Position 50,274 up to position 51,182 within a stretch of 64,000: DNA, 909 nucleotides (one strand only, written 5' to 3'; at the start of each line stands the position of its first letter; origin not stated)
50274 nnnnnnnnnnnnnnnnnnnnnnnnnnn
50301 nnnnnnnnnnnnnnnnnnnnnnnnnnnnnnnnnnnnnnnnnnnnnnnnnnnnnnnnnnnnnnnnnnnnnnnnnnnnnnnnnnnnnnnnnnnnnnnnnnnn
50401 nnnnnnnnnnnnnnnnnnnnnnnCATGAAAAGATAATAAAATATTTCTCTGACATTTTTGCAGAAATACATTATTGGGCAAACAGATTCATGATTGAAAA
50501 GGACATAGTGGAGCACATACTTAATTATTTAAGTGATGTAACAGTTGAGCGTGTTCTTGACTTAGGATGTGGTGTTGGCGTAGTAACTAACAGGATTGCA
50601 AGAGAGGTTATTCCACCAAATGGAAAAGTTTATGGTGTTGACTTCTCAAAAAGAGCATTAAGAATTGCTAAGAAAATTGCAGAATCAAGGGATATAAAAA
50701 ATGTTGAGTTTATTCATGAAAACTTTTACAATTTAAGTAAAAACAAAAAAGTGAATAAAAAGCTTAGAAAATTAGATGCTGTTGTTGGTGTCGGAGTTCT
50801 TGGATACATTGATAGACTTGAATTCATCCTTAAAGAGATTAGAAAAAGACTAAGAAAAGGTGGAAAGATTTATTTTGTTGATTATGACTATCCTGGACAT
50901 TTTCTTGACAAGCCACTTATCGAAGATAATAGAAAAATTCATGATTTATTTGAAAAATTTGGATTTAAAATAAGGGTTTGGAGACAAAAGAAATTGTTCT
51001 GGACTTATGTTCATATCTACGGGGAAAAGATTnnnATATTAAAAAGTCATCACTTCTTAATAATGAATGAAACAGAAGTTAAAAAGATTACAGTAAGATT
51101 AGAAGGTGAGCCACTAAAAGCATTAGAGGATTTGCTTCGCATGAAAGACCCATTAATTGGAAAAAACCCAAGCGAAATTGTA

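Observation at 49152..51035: Fusion of an APC-family permease to a class-I SAM-dependent methyltransferase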

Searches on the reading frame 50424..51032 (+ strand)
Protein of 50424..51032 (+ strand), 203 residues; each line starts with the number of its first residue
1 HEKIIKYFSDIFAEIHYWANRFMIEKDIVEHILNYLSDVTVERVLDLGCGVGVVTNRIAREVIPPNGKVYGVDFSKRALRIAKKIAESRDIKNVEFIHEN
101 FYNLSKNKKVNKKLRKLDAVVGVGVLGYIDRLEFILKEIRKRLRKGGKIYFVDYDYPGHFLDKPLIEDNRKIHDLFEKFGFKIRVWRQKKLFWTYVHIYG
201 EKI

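Call 21: search_protein_representatives(protein=window:50439-51032:+)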
Query: 198 residues. Proteins with E-value up to 0.001 (for the whole library): 2643; up to 1e-10: 89; up to 1e-30: 5. The best 150 are listed.
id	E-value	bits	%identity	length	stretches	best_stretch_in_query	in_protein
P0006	2.6e-89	314.7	73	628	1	2-198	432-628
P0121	1.1e-62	227.7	46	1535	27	24-49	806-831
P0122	2.6e-60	220.0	53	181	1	18-197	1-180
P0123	5.3e-35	137.4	42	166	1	37-197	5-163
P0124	5.1e-32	127.7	38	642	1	4-198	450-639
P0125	2.2e-27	112.6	35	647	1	7-197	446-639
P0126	7.3e-27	110.8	36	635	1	3-197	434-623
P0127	7.0e-26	107.6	39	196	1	40-198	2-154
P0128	5.0e-24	101.6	36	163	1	37-198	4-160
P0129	7.5e-24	101.0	34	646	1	3-197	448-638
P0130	1.1e-23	100.5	38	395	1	4-197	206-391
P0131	1.9e-23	99.7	33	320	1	23-198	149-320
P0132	1.9e-23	99.7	34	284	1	9-197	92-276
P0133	2.3e-23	99.4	37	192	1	28-198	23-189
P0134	5.7e-23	98.1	34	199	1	4-196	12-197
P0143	6.0e-21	91.5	31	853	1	5-197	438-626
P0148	1.5e-20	90.2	33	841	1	5-198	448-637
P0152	8.6e-20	87.7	32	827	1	22-197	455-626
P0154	1.2e-19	87.3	32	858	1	25-198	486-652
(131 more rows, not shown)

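Call 27: search_protein_families(library=pfam, proteins=[P0143, P0148, P0152, P0154], max_evalue=1)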
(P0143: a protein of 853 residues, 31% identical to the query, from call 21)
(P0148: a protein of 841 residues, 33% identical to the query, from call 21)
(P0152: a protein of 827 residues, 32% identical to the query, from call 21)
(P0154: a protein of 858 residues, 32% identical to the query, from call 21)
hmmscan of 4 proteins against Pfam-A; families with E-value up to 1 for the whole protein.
P0143 (853 aa): 14 families
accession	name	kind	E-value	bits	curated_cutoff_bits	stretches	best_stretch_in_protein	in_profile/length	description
PF13520.12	AA_permease_2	-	1e-45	156.9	27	1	9-398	2-406/427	Amino acid permease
PF00324.27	AA_permease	-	1.5e-30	106.7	24.6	1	13-422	2-447/470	Amino acid permease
PF08242.18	Methyltransf_12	-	1e-12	49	30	1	473-566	1-92/98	Methyltransferase domain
PF13649.12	Methyltransf_25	-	1.4e-10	42.2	27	1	472-564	1-91/97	Methyltransferase domain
PF13847.12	Methyltransf_31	-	2e-09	37.7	27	1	468-587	3-122/145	Methyltransferase domain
PF13489.12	Methyltransf_23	-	7.7e-09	35.9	27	1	460-601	13-146/164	Methyltransferase domain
PF01209.24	Ubie_methyltran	-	1.4e-08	34.8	20.1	1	457-579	36-156/233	ubiE/COQ5 methyltransferase family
PF11306.15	DUF3108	-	3.5e-07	30.7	26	1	674-787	31-150/209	Protein of unknown function (DUF3108)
PF08241.18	Methyltransf_11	-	4.7e-07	30.8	21.2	1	473-564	1-85/95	Methyltransferase domain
PF01728.25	FtsJ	-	1.2e-05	25.8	24.1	1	466-545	20-97/181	FtsJ-like methyltransferase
PF01269.23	Fibrillarin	-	0.00056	19.6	27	1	428-543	34-145/227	Fibrillarin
PF05175.20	MTS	-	0.015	15.4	23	1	463-529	26-91/170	Methyltransferase small domain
PF01135.25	PCMT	-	0.087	13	20.3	1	469-525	74-130/210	Protein-L-isoaspartate(D-aspartate) O-methyltransferase (PCMT)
PF01189.24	Methyltr_RsmB-F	-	0.14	12.3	27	1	467-526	7-66/199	16S rRNA methyltransferase RsmB/F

P0148 (841 aa): 10 families
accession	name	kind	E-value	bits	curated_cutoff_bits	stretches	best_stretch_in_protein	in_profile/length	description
PF13520.12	AA_permease_2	-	8.6e-48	163.7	27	1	9-402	2-403/427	Amino acid permease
PF00324.27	AA_permease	-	1.4e-33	116.7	24.6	1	13-402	2-416/470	Amino acid permease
PF01209.24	Ubie_methyltran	-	2.1e-10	40.8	20.1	1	467-591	36-158/233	ubiE/COQ5 methyltransferase family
PF13847.12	Methyltransf_31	-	9e-08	32.4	27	1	480-588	5-113/145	Methyltransferase domain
PF13649.12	Methyltransf_25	-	1e-07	32.9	27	1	483-580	2-97/97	Methyltransferase domain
PF13489.12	Methyltransf_23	-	9.7e-07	29.1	27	1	472-600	15-133/164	Methyltransferase domain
PF08242.18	Methyltransf_12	-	3.9e-06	27.9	30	1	483-581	1-97/98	Methyltransferase domain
PF08241.18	Methyltransf_11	-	6.4e-06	27.2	21.2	1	483-583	1-94/95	Methyltransferase domain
PF15038.11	Jiraiya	-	0.022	14.7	27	1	413-446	105-138/169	Jiraiya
PF05958.17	tRNA_U5-meth_tr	-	0.033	13.6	23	1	478-523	201-243/357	tRNA (Uracil-5-)-methyltransferase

P0152 (827 aa): 17 families
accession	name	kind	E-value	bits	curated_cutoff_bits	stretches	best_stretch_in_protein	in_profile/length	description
PF13520.12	AA_permease_2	-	2e-45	155.9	27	1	8-396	1-405/427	Amino acid permease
PF00324.27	AA_permease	-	1.7e-26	93.4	24.6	1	14-366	3-377/470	Amino acid permease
PF13847.12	Methyltransf_31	-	5.1e-13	49.4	27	1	469-578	4-113/145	Methyltransferase domain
PF08242.18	Methyltransf_12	-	1.6e-10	42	30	1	474-566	2-92/98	Methyltransferase domain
PF13649.12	Methyltransf_25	-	1.2e-09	39.2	27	1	472-564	1-91/97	Methyltransferase domain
PF13489.12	Methyltransf_23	-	5.2e-08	33.2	27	1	460-581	13-123/164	Methyltransferase domain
PF01209.24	Ubie_methyltran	-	1.2e-07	31.8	20.1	1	457-525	36-104/233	ubiE/COQ5 methyltransferase family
PF08241.18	Methyltransf_11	-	4.5e-07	30.9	21.2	1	474-568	2-89/95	Methyltransferase domain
PF05175.20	MTS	-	5.9e-06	26.5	23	1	464-526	27-88/170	Methyltransferase small domain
PF01135.25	PCMT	-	0.00016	21.9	20.3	1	460-523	65-128/210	Protein-L-isoaspartate(D-aspartate) O-methyltransferase (PCMT)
PF02353.26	CMAS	-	0.00098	19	27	1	436-554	25-142/273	Mycolic acid cyclopropane synthetase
PF08704.16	GCD14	-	0.0028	17.8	26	1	463-520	35-92/247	tRNA methyltransferase complex GCD14 subunit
PF05958.17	tRNA_U5-meth_tr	-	0.024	14.1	23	1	470-522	203-252/357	tRNA (Uracil-5-)-methyltransferase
PF01728.25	FtsJ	-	0.028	14.8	24.1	1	466-530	20-82/181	FtsJ-like methyltransferase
PF06325.19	PrmA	-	0.031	14.2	22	1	468-555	161-242/296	Ribosomal protein L11 methyltransferase (PrmA)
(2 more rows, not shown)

P0154 (858 aa): 19 families
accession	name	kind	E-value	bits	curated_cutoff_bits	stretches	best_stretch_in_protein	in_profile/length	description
PF13520.12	AA_permease_2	-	4.5e-37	128.4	27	1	13-421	6-402/427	Amino acid permease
PF00324.27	AA_permease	-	6.5e-35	121.1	24.6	1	14-432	3-425/470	Amino acid permease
PF13489.12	Methyltransf_23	-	1.1e-11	45.2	27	1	483-617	8-134/164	Methyltransferase domain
PF13649.12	Methyltransf_25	-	2.3e-10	41.5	27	1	500-591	1-93/97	Methyltransferase domain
PF13847.12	Methyltransf_31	-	2.6e-09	37.4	27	1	496-603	3-113/145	Methyltransferase domain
PF08242.18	Methyltransf_12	-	1.7e-08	35.5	30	1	501-592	1-93/98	Methyltransferase domain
PF08241.18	Methyltransf_11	-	2.9e-07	31.5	21.2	1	501-597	1-93/95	Methyltransferase domain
PF03848.20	TehB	-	1.5e-05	24.9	20.4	1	495-561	29-95/193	Tellurite resistance protein TehB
PF05175.20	MTS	-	3.2e-05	24.1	23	1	489-557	25-94/170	Methyltransferase small domain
PF03845.19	Spore_permease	-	0.00058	19.2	23.4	1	13-255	7-233/321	Spore germination protein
PF02390.23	Methyltransf_4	-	0.0054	16.7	24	1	498-552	3-59/173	Putative methyltransferase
PF01209.24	Ubie_methyltran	-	0.0062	16.4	20.1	1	484-611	35-163/233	ubiE/COQ5 methyltransferase family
PF01728.25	FtsJ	-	0.019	15.3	24.1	1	494-569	20-96/181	FtsJ-like methyltransferase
PF08003.17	Methyltransf_9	-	0.02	14.3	23.8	1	488-596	107-214/315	Protein of unknown function (DUF1698)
PF07757.19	AdoMet_MTase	-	0.022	15.4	27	1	472-543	37-108/115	Predicted AdoMet-dependent methyltransferase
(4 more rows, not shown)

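Call 33: predict_structure(alignment_id=A2)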
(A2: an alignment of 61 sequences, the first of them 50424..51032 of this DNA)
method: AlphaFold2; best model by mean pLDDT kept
length: 203 residues; sequences in the alignment: 61
mean_pLDDT: 91.2   pTM: 0.88
mean pLDDT of the five models: 91.2, 89.1, 88.7, 88.3, 86.9
residues with pLDDT >= 90: 153; 70-90: 35; 50-70: 15; < 50: 0
segments of 3 or more residues with pLDDT < 50: none
pLDDT, mean of each block of 10 residues (from residue 1): 71 72 79 96 97 97 98 96 97 98 94 98 91 96 98 77 80 98 96 93 98
secondary structure, 60 per line:
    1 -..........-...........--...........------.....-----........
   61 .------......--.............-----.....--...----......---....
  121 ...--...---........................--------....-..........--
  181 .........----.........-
elements in order: H2-11 H13-23 H26-36 E43-47 H53-61 E68-73 H76-88 E94-98 H108-113 E117-123 H132-142 E143-155 H164-167 H169-178 E181-189 E194-202

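Call 36: fold_search(model_id=the predicted structure, library=pdb)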
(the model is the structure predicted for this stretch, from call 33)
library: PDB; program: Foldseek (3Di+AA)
matches with E <= 10: 1935; with E <= 0.001: 1293
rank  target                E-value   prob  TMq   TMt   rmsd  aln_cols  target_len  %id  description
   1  5dpm                  3.4e-13  1.00  0.73  0.72   3.7       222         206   18  Crystal structure of UbiG mutant in complex with SAH (released 2016-09-21)
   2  4pne_A                8.5e-13  1.00  0.66  0.51   4.4       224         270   16  Crystal Structure of the [4+2]-Cyclase SpnF (released 2015-02-18)
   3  6cx6_A                1.1e-12  1.00  0.65  0.42   5.1       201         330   22  The structure of an As(III) S-adenosylmethionine methyltransferase with As(III) and S-adenosyl-L-homocysteine (SAH) (released 2018-06-27)
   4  5mgz_A                1.2e-12  1.00  0.69  0.61   6.6       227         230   18  Streptomyces Spheroides NovO (8-demethylnovbiocic acid methyltransferase) with SAH (released 2017-01-18)
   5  7f1e_A                2.0e-12  1.00  0.58  0.50   7.5       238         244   17  Structure of METTL6 bound with SAM (released 2022-01-12)
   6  4fr0                  2.1e-12  1.00  0.65  0.42   5.1       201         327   22  ArsM arsenic(III) S-adenosylmethionine methyltransferase with SAM (released 2012-07-11)
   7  4pne_B                2.1e-12  1.00  0.64  0.49   5.9       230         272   16  Crystal Structure of the [4+2]-Cyclase SpnF (released 2015-02-18)
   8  6ec3_C                2.3e-12  1.00  0.65  0.34   3.9       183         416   19  Crystal Structure of EvdMO1 (released 2018-12-26)
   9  9sm0                  3.0e-12  1.00  0.67  0.51   6.1       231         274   16  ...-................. from Burkholderia territorii in complex with SAH (released 2025-12-31)
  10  3dh0_A                3.2e-12  1.00  0.67  0.72   3.8       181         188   17  Crystal structure of a SAM dependent methyltransferase from Aquifex aeolicus (released 2008-07-15)
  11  1wzn_A                3.4e-12  1.00  0.67  0.57   6.5       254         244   19  Crystal Structure of the SAM-dependent methyltransferase from Pyrococcus horikoshii OT3 (released 2006-03-14)
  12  4kdr                  3.6e-12  1.00  0.71  0.70   4.0       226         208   18  Crystal Structure of UBIG/SAH complex (released 2014-04-30)
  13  3mgg_A                4.1e-12  1.00  0.62  0.52   6.7       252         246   21  Crystal Structure of Methyl Transferase from Methanosarcina mazei (released 2010-04-21)
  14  4obw_B                4.7e-12  1.00  0.71  0.63   5.5       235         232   15  crystal structure of yeast Coq5 in the SAM bound form (released 2014-08-06)
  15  6ec3_B                5.0e-12  1.00  0.66  0.34   4.0       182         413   21  Crystal Structure of EvdMO1 (released 2018-12-26)
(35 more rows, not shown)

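Call 38: find_encoding_contigs(protein=P0122, flank=3000, max_places=3)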
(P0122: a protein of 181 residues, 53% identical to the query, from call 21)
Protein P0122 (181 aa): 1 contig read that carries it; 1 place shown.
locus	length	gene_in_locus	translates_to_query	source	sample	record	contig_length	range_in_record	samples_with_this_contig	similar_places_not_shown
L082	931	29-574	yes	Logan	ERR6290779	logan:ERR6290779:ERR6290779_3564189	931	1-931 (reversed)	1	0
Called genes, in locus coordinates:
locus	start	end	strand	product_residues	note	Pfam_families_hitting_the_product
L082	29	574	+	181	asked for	PF05175:MTS (weak), PF13489:Methyltransf_23, PF13679:Methyltransf_32 (weak), PF01209:Ubie_methyltran (weak), PF08241:Methyltransf_11, PF08242:Methyltransf_12, PF13649:Methyltransf_25, PF13847:Methyltransf_31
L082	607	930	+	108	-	?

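Call 51: search_protein_families(library=ncbifam, proteins=[window:50424-51032:+], max_evalue=0.001)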
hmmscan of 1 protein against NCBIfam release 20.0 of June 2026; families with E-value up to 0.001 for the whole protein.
window:50424-51032:+ (203 aa): 53 families (the best 25 are shown)
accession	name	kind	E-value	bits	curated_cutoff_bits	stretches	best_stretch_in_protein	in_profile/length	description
TIGR01983.1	UbiG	equivalog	3.7e-14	52.6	102.95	1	29-151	38-151/228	bifunctional 2-polyprenyl-6-hydroxyphenol methylase/3-demethylubiquinol 3-O-methyltransferase UbiG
NF043040.1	corrin_prot_MT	hypoth_equivalog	3.7e-13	49.4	180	1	33-163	35-159/216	corrinoid protein-associated methyltransferase CpaM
NF041536.1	ArsM_DUF2284_UU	exception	4.6e-13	48.3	575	1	42-153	78-182/459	arsenite methyltransferase/DUF2284 domain selenoprotein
TIGR03534.1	RF_mod_PrmC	equivalog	8.1e-13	48.4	199.1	1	28-109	76-156/253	peptide chain release factor N(5)-glutamine methyltransferase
NF041537.1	ArsM_AhpD_UU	exception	3.6e-12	45.7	510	1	42-153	78-182/345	arsenite methyltransferase/AhpD domain selenoprotein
NF008823.0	PRK11873.1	subfamily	4.6e-12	46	263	1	42-153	79-183/272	arsenite methyltransferase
NF001243.0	PRK00216.1-4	equivalog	5.1e-12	45.6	235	1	30-157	37-157/237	demethylmenaquinone methyltransferase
TIGR02752.1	MenG_heptapren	equivalog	6.2e-11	42.3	419.85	1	35-157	40-155/231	demethylmenaquinone methyltransferase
NF001244.0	PRK00216.1-5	equivalog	1.3e-10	41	216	1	35-157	43-159/236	bifunctional demethylmenaquinone methyltransferase/2-methoxy-6-polyprenyl-1,4-benzoquinol methylase UbiE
TIGR02072.1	BioC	equivalog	1.4e-10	41.4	184.95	1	26-151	17-132/244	malonyl-ACP O-methyltransferase BioC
NF011529.0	PRK14968.1-3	equivalog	1.7e-10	40.6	162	1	32-105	26-95/198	putative methyltransferase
TIGR00536.1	hemK_fam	subfamily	3.4e-10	39.5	115.5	1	28-109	101-182/286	HemK family protein methyltransferase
TIGR02469.1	CbiT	equivalog_domain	4.2e-10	40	78.3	1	32-149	11-118/124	precorrin-6Y C5,15-methyltransferase (decarboxylating) subunit CbiT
TIGR01934.1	MenG_MenH_UbiE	subfamily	1.1e-09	38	158.35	1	39-157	38-147/223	ubiquinone/menaquinone biosynthesis methyltransferase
TIGR04345.1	ovoA_Cterm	equivalog_domain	1.4e-09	37.9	170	1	16-91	14-88/242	putative 4-mercaptohistidine N1-methyltransferase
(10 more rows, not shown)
